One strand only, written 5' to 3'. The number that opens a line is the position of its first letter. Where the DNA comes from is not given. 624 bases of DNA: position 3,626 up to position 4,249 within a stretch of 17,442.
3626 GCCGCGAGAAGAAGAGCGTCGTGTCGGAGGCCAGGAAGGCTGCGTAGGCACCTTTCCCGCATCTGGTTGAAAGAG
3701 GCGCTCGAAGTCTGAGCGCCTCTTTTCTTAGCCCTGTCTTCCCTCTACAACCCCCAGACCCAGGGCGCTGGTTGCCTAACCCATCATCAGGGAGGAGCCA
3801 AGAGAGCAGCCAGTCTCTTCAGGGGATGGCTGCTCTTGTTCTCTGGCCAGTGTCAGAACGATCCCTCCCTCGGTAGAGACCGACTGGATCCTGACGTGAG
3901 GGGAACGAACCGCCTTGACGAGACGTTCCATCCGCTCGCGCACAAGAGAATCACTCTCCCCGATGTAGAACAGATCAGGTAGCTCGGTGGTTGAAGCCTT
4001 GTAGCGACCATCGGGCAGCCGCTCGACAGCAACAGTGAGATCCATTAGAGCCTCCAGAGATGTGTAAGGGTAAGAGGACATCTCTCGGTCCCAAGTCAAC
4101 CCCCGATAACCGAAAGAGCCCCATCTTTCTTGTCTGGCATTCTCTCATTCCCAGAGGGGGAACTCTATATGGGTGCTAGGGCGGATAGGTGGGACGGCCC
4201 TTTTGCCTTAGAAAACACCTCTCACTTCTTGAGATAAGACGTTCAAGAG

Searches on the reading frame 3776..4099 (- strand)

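Call 9: search_protein_families(library=phrogs, proteins=[window:3776-4099:-], max_evalue=0.01)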
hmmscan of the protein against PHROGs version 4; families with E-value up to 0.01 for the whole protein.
window:3776-4099:- (107 aa): 0 families

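Call 97: search_protein_families(library=ncbifam, proteins=[window:3776-4045:-], max_evalue=0.1)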
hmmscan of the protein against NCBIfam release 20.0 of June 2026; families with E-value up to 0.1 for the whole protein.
window:3776-4045:- (89 aa): 0 families

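Call 98: search_protein_families(library=padloc, proteins=[window:3776-4045:-], max_evalue=0.1)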
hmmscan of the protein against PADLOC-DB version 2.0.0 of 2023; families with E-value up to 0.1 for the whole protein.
window:3776-4045:- (89 aa): 0 families

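Call 99: search_protein_families(library=pfam, proteins=[window:3776-4045:-], max_evalue=1)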
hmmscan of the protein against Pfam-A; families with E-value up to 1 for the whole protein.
window:3776-4045:- (89 aa): 1 family
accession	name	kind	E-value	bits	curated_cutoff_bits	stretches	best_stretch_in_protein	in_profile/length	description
PF03959.19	FSH1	-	0.024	14.8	21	1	14-50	153-191/211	Serine hydrolase (FSH1)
